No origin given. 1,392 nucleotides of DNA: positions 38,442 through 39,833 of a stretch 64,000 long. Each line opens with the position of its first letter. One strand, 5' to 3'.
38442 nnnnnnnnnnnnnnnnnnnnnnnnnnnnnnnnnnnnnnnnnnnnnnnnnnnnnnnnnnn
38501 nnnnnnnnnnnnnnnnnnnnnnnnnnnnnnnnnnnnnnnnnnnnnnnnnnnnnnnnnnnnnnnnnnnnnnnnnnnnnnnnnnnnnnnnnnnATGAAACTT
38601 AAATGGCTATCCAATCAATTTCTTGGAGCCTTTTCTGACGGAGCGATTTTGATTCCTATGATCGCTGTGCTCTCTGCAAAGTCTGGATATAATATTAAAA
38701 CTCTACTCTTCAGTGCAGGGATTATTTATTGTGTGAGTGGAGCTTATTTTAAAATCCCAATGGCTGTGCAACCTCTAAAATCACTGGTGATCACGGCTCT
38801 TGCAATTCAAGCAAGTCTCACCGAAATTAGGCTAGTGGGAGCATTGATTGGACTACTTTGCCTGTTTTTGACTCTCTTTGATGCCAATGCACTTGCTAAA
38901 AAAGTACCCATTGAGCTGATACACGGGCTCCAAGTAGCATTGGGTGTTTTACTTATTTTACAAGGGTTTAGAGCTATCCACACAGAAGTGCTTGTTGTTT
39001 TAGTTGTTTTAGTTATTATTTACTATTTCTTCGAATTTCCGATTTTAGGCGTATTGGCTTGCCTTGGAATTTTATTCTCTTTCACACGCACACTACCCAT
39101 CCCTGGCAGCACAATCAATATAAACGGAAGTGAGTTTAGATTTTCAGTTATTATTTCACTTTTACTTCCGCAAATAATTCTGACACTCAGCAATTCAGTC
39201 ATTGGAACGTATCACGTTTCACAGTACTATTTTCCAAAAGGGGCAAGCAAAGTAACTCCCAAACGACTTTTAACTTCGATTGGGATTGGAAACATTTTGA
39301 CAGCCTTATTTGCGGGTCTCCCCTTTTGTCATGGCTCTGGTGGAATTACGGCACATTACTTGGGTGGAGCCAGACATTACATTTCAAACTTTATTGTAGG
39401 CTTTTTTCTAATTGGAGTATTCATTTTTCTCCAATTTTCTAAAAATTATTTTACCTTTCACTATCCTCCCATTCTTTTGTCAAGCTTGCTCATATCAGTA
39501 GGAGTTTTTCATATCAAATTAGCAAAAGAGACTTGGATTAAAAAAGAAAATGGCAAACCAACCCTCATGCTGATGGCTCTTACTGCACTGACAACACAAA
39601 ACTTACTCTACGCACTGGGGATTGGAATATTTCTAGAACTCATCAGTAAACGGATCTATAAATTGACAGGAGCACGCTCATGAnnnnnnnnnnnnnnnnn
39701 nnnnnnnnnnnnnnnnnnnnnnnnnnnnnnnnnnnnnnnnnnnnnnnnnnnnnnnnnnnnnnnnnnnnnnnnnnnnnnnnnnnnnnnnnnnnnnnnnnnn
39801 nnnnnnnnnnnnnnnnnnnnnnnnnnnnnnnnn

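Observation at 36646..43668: Self-contained molybdenum-cofactor module fused to the enzyme operon, with two gene fusions and an embedded transporter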

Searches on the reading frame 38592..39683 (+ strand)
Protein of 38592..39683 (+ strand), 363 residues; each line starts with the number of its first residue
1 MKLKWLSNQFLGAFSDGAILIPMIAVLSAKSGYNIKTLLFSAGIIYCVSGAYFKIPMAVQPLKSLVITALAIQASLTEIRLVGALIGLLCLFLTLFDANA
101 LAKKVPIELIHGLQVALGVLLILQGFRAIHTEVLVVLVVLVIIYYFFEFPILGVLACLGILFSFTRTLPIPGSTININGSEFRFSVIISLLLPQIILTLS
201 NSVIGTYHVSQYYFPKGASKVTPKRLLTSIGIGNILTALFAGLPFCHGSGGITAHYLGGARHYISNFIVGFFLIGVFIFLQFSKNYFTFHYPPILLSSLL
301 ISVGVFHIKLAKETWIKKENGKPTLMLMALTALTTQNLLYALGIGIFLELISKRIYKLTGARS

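Call 3: search_protein_families(library=pfam, proteins=[window:38592-39683:+])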
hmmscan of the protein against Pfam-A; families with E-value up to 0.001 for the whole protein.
window:38592-39683:+ (363 aa): 1 family
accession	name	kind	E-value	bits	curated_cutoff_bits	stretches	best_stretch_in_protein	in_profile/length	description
PF16983.11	MFS_MOT1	-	2.5e-29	102.3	30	2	188-305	3-109/111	Molybdate transporter of MFS superfamily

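Call 5: search_protein_families(library=ncbifam, proteins=[window:38592-39683:+])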
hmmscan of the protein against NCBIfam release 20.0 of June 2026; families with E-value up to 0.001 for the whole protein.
window:38592-39683:+ (363 aa): 0 families

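Call 9: find_homologous_proteins(query=window:38592-39683:+)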
Query window:38592-39683:+ (363 aa): 186 proteins with E <= 0.001 among 8000 candidates; the best 120 are listed.
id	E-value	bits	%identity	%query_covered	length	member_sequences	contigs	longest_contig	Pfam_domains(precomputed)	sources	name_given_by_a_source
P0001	4.9e-225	764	100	100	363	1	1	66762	PF16983.12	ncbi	-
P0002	4.5e-89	317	46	96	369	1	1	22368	PF16983.12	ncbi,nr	ncbi:MAG: hypothetical protein HY074_04845 [Deltaproteobacteria bacterium]|nr:hypothetical protein [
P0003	5.8e-85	304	47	94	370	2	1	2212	PF16983.12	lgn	-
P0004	6.3e-83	297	47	94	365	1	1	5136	PF16983.12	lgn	-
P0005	2.3e-82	295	43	95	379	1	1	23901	PF16983.12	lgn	-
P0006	7.0e-82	293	48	97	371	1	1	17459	PF16983.12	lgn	-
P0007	2.0e-81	292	46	94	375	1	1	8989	PF16983.12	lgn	-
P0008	9.2e-80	286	45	96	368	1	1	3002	PF16983.12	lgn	-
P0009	1.0e-79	286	44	97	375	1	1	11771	PF16983.12,PF00916.27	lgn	-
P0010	3.7e-79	284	47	95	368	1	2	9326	PF16983.12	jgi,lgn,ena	-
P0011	3.8e-79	284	47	97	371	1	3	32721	PF16983.12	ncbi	-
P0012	5.7e-78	281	43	98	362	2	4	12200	PF16983.12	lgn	-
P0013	7.6e-78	280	46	95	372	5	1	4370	PF16983.12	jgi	jgi:sulfate permease, SulP family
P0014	7.8e-78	280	43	98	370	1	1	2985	PF16983.12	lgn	-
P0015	3.3e-77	278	45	94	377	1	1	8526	PF16983.12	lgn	-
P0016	5.5e-77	277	45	93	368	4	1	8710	PF16983.12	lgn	-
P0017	1.1e-76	276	46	98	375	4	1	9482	PF16983.12,PF00916.27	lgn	-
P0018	1.2e-76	276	44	98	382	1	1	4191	PF16983.12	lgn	-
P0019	2.5e-76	275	45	96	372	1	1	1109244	PF16983.12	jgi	jgi:hypothetical protein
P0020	3.2e-76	275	44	96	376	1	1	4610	PF16983.12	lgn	-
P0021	1.2e-75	273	45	94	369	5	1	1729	PF16983.12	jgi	jgi:MFS superfamily sulfate permease-like transporter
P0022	1.4e-75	273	42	95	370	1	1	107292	PF16983.12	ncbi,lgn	ncbi:MAG: molybdate transporter family protein [Pseudobdellovibrio sp.]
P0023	3.1e-75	272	43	98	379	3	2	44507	PF16983.12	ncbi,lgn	-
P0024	6.4e-75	271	41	97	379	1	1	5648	PF16983.12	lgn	-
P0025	1.3e-74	270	42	94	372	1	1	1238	PF16983.12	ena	-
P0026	1.9e-74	269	42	95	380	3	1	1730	PF16983.12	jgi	-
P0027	2.3e-74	269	44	98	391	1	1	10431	PF16983.12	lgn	-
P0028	2.8e-74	268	44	96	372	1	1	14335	PF16983.12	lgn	-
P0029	5.2e-74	268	44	92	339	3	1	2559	PF16983.12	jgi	-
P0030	1.6e-73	266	41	96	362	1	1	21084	PF16983.12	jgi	jgi:sulfate permease, SulP family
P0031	2.0e-73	266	42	97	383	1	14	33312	PF16983.12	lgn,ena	-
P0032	2.4e-73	265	42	99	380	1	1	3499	PF16983.12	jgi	jgi:SulP family sulfate permease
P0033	4.5e-73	264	40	96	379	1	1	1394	PF16983.12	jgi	jgi:MFS superfamily sulfate permease-like transporter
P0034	4.7e-73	264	42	98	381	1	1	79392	PF16983.12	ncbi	-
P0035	7.2e-73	264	42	97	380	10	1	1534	PF16983.12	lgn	-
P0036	9.4e-73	263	42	97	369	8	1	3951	PF16983.12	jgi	jgi:sulfate permease, SulP family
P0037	1.8e-72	263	43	98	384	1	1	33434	PF16983.12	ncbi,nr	ncbi:MAG: putative sulfate/molybdate transporter [Bdellovibrionaceae bacterium]|nr:putative sulfate/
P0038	5.0e-72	261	44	96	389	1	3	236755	PF16983.12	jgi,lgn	jgi:SulP family sulfate permease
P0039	6.8e-72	261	42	97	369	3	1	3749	PF16983.12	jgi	jgi:sulfate permease, SulP family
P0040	8.5e-72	260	41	98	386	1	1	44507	PF16983.12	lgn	-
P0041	2.8e-71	259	42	94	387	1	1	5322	PF16983.12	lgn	-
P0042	2.9e-71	259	42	96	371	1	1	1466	PF16983.12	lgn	-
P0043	5.6e-71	258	42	97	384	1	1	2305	PF16983.12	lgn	-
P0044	8.9e-71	257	41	98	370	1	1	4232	PF16983.12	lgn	-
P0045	1.1e-70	257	39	98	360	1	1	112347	PF16983.12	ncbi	-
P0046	2.2e-70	256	41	98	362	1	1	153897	PF16983.12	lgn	-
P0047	5.9e-69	251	42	93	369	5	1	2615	PF16983.12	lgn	-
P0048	8.1e-69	250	39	90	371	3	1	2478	PF16983.12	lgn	-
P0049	2.5e-68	249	40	94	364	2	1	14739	PF16983.12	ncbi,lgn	-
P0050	3.6e-68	248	41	97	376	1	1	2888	PF16983.12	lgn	-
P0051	2.6e-67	246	42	96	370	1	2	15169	PF16983.12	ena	-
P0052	2.8e-67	245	41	96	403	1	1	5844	PF16983.12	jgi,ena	-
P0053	3.1e-67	245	42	97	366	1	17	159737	PF16983.12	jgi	jgi:SulP family sulfate permease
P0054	8.5e-67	244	38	99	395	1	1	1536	PF16983.12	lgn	-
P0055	1.1e-66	243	38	93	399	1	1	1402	PF16983.12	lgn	-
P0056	8.9e-66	240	39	97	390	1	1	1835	PF16983.12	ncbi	-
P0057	2.0e-65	239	40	97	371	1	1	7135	PF16983.12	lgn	-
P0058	3.6e-64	235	38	98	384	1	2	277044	PF16983.12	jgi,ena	-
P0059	1.7e-63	233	40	94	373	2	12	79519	PF16983.12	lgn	-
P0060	2.7e-60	222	36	98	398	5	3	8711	PF16983.12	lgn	-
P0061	3.0e-59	219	38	93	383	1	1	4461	PF16983.12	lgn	-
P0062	2.0e-54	203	39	98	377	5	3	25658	PF16983.12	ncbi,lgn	-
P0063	1.4e-50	191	38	93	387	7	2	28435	PF16983.12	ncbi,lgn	-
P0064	1.3e-36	145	31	98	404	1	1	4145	PF16983.12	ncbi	-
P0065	2.0e-36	144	31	96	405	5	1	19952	PF16983.12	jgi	jgi:SulP family sulfate permease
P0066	6.4e-36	142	30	96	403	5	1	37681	PF16983.12,PF00860.27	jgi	jgi:SulP family sulfate permease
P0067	9.7e-36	142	29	98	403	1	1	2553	PF16983.12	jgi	jgi:SulP family sulfate permease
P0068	2.3e-35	140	31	95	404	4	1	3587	PF16983.12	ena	-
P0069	2.5e-35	140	31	95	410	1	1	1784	PF16983.12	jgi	jgi:SulP family sulfate permease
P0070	3.5e-35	140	32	95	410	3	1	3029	PF16983.12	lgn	-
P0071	5.5e-35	139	31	87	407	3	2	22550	PF16983.12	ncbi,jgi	jgi:SulP family sulfate permease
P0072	5.8e-35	139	30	96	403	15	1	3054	PF16983.12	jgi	jgi:SulP family sulfate permease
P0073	1.5e-34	138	31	95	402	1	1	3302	PF16983.12,PF00860.27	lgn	-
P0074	1.6e-34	138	31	95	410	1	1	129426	PF16983.12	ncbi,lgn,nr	ncbi:MAG TPA: molybdate transporter family protein [Terriglobia bacterium]|nr:molybdate transporter 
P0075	1.8e-34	138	30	95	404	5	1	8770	PF16983.12,PF00860.27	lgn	-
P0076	3.0e-34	137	30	95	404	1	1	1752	PF16983.12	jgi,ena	-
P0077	3.1e-34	137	29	97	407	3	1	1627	PF16983.12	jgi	-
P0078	3.6e-34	137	30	96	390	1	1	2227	PF16983.12,PF00860.27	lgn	-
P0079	3.9e-34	136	30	97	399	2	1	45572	PF16983.12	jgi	jgi:SulP family sulfate permease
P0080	4.6e-34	136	31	95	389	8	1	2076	PF16983.12,PF00860.27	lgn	-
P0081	7.0e-34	136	29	95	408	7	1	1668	PF16983.12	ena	-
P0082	8.4e-34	135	31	87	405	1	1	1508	PF16983.12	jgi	-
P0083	9.3e-34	135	30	95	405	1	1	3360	PF16983.12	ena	-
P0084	1.4e-33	135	29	95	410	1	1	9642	PF16983.12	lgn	-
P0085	2.1e-33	134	31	96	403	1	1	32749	PF16983.12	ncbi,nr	ncbi:MAG: sulfate permease [Deltaproteobacteria bacterium]|nr:sulfate permease [Deltaproteobacteria 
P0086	2.1e-33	134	29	95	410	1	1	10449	PF16983.12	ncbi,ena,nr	ncbi:MAG TPA: putative sulfate/molybdate transporter [Terriglobia bacterium]|nr:putative sulfate/mol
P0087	3.5e-33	133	31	96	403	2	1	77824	PF16983.12,PF00860.27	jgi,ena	jgi:SulP family sulfate permease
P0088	3.7e-33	133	30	96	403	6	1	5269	PF16983.12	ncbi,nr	ncbi:MAG: hypothetical protein HW377_1333 [Actinobacteria bacterium]|nr:hypothetical protein [Actino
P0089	4.4e-33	133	31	95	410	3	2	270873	PF16983.12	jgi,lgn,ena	-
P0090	6.2e-33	132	30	95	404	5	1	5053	PF16983.12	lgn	-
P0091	1.7e-32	131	30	94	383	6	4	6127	PF16983.12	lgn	-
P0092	3.4e-32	130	32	85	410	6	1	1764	PF16983.12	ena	-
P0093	1.3e-31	128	32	94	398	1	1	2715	PF16983.12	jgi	jgi:sulfate permease, SulP family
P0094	1.8e-31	128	33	47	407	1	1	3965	PF16983.12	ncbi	-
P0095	2.7e-31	127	31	96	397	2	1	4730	PF16983.12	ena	-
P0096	3.4e-31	127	32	94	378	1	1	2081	PF16983.12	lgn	-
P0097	3.9e-31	127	31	86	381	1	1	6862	PF16983.12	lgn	-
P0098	4.3e-31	126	30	93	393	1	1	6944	PF16983.12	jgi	jgi:sulfate permease, SulP family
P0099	3.8e-30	123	31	84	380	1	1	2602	PF16983.12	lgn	-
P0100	4.3e-30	123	31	95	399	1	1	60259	PF16983.12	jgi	jgi:SulP family sulfate permease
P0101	4.5e-30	123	31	93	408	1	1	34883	PF16983.12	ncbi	-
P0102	1.6e-29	121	31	93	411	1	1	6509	PF16983.12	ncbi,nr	ncbi:MAG TPA: molybdate transporter family protein [Terriglobales bacterium]|nr:molybdate transporte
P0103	1.7e-29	121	33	71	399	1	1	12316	PF16983.12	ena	-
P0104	2.0e-29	121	29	95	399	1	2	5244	PF16983.12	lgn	-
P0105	2.3e-29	121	29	96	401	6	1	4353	PF16983.12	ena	-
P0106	3.3e-29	120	30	84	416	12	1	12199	PF16983.12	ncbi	-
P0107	8.6e-29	119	28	96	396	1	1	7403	PF16983.12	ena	-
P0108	1.3e-28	118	32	93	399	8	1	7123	PF16983.12,PF00860.27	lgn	-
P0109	4.7e-27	113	28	93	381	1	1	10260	PF16983.12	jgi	-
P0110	4.7e-27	113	29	93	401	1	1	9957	PF16983.12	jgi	-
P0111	5.3e-27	113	28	96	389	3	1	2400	PF16983.12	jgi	jgi:SulP family sulfate permease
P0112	6.7e-27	113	31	98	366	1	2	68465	PF16983.12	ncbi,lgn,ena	-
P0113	1.7e-26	111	31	70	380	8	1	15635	PF16983.12,PF00860.27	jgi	-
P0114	1.4e-25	108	30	97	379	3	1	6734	PF16983.12,PF00916.27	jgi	-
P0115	3.8e-25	107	31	71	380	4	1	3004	PF16983.12,PF00860.27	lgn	-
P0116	2.1e-24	104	29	93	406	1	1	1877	PF16983.12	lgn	-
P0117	3.8e-24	104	29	88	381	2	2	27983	PF16983.12,PF00860.27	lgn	-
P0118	9.0e-24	102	29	72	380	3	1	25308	PF16983.12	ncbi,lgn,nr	ncbi:MAG: putative sulfate/molybdate transporter [Syntrophomonadaceae bacterium]|nr:putative sulfate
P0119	4.8e-22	97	28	93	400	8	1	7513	PF16983.12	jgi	-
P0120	5.6e-22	96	29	99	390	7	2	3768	PF16983.12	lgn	-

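Call 10: find_encoding_contigs(protein=window:38592-39683:+, flank=10000, max_places=6)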
Protein window:38592-39683:+ (363 aa): no gene with exactly this product is on record in the collection.

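Call 15: find_encoding_contigs(protein=P0002, flank=10000, max_places=2)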
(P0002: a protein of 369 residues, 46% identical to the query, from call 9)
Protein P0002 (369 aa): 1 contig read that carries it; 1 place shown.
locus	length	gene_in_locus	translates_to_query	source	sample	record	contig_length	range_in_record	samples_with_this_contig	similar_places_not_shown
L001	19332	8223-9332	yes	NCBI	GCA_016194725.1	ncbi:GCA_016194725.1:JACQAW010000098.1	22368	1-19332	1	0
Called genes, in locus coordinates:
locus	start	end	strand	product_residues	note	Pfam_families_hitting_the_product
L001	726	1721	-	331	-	-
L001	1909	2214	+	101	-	PF04365:BrnT_toxin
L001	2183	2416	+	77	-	-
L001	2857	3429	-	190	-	PF04982:TM_HPP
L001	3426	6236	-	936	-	PF04879:Molybdop_Fe4S4, PF00384:Molybdopterin, PF01568:Molydop_binding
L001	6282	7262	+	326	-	PF13353:Fer4_12 (weak), PF04055:Radical_SAM, PF06463:Mob_synth_C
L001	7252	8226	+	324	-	PF01967:MoaC, PF00994:MoCF_biosynth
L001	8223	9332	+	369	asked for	PF16983:MFS_MOT1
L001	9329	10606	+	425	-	PF03453:MoeA_N, PF00994:MoCF_biosynth, PF03454:MoeA_C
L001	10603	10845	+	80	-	PF02597:ThiS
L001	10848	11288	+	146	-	PF02391:MoaE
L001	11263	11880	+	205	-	PF12804:NTP_transf_3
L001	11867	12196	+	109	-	-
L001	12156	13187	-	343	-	PF00899:ThiF, PF00581:Rhodanese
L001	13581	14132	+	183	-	PF01909:NTP_transf_2, PF18765:Polbeta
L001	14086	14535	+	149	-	-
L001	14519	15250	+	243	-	PF01464:SLT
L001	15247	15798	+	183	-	-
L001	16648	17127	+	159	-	-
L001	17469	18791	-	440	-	-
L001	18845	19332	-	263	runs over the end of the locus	-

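Call 16: find_encoding_contigs(protein=P0022, flank=10000, max_places=2)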
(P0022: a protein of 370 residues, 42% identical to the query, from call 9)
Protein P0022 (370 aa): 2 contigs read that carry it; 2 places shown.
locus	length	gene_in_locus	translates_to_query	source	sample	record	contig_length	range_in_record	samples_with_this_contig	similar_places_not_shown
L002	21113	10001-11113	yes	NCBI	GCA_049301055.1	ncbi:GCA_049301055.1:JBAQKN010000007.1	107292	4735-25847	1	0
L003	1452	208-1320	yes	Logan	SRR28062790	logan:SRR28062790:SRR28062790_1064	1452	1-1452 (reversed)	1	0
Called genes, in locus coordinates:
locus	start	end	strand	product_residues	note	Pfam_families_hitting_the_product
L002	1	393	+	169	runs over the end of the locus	PF00072:Response_reg, PF02954:HTH_8, PF13556:HTH_30 (weak)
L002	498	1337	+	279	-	-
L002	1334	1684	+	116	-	-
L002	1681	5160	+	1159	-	PF00384:Molybdopterin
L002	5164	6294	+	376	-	PF13187:Fer4_9 (faint), PF12797:Fer4_2 (faint), PF12837:Fer4_6 (faint), PF12838:Fer4_7, PF13237:Fer4_10, PF13247:Fer4_11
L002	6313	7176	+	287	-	PF09459:EB_dh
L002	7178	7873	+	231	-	PF02613:Nitrate_red_del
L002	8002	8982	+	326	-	PF04055:Radical_SAM, PF13353:Fer4_12, PF06463:Mob_synth_C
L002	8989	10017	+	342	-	PF01967:MoaC, PF00994:MoCF_biosynth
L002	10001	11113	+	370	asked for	PF16983:MFS_MOT1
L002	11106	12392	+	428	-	PF03453:MoeA_N, PF00994:MoCF_biosynth, PF03454:MoeA_C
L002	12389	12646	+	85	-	PF02597:ThiS (weak)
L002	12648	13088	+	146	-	PF02391:MoaE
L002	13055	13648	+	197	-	PF12804:NTP_transf_3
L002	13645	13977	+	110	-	PF22668:DUF7009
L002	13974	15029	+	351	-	PF00899:ThiF, PF00581:Rhodanese (weak)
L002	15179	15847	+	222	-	PF00589:Phage_integrase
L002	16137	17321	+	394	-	PF01595:CNNM, PF00571:CBS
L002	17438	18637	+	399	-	PF04443:LuxE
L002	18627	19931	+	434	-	PF05893:LuxC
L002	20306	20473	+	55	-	-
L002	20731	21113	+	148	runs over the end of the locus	-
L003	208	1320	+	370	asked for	PF16983:MFS_MOT1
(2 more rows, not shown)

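Call 17: find_encoding_contigs(protein=P0019, flank=10000, max_places=2)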
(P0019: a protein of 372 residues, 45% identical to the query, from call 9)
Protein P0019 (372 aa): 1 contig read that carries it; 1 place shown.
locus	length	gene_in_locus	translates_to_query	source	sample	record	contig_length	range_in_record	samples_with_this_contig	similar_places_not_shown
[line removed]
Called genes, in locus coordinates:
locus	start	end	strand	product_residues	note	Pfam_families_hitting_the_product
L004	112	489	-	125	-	-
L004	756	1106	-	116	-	-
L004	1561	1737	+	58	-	-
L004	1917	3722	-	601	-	PF00282:Pyridoxal_deC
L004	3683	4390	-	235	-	PF13353:Fer4_12 (weak), PF04055:Radical_SAM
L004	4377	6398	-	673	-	PF13597:NRDD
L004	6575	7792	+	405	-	PF13372:Alginate_exp (weak)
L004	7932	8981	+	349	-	PF04055:Radical_SAM, PF06463:Mob_synth_C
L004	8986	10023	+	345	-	PF01967:MoaC, PF00994:MoCF_biosynth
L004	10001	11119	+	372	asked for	PF16983:MFS_MOT1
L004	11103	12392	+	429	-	PF03453:MoeA_N, PF00994:MoCF_biosynth, PF03454:MoeA_C (weak)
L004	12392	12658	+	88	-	-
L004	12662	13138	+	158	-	PF02391:MoaE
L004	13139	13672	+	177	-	PF12804:NTP_transf_3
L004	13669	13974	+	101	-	PF22668:DUF7009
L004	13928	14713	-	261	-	PF00899:ThiF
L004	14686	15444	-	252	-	PF00027:cNMP_binding, PF13545:HTH_Crp_2 (weak)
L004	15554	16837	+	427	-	PF07690:MFS_1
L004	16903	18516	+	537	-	PF07690:MFS_1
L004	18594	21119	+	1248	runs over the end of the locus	PF14710:Nitr_red_alph_N, PF00384:Molybdopterin, PF28599:NarG_dom_V, PF01568:Molydop_binding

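Call 19: find_encoding_contigs(protein=P0074, flank=8000, max_places=2)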
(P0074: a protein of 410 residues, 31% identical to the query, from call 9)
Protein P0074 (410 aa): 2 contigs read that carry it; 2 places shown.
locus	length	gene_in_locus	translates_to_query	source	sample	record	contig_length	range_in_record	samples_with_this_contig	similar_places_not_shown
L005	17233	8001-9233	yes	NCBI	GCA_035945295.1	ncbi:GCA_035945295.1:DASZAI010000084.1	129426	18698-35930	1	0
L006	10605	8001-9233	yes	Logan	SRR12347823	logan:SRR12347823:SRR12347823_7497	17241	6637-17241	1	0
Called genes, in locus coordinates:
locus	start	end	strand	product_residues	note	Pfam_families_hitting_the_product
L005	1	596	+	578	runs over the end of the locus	PF00732:GMC_oxred_N (weak), PF05199:GMC_oxred_C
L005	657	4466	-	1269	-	PF00069:Pkinase, PF07714:PK_Tyr_Ser-Thr, PF03109:ABC1 (faint), PF13191:AAA_16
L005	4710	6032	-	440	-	PF02310:B12-binding, PF04055:Radical_SAM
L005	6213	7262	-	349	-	PF01261:AP_endonuc_2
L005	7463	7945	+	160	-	PF12728:HTH_17, PF03459:TOBE, PF12857:TOBE_3 (weak)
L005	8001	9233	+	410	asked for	PF16983:MFS_MOT1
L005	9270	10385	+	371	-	PF00180:Iso_dh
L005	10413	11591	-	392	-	PF01053:Cys_Met_Meta_PP, PF01212:Beta_elim_lyase (weak)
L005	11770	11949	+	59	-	PF21344:Zn_ribbon_LysW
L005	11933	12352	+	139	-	PF13620:CarboxypepD_reg, PF13715:CarbopepD_reg_2 (weak), PF17210:SdrD_B (weak)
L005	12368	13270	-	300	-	PF00781:DAGK_cat, PF19279:YegS_C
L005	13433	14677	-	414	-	PF00579:tRNA-synt_1b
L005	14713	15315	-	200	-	PF00551:Formyl_trans_N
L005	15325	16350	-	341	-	PF00586:AIRS, PF02769:AIRS_C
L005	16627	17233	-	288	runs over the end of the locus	PF10502:Peptidase_S26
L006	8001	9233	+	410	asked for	PF16983:MFS_MOT1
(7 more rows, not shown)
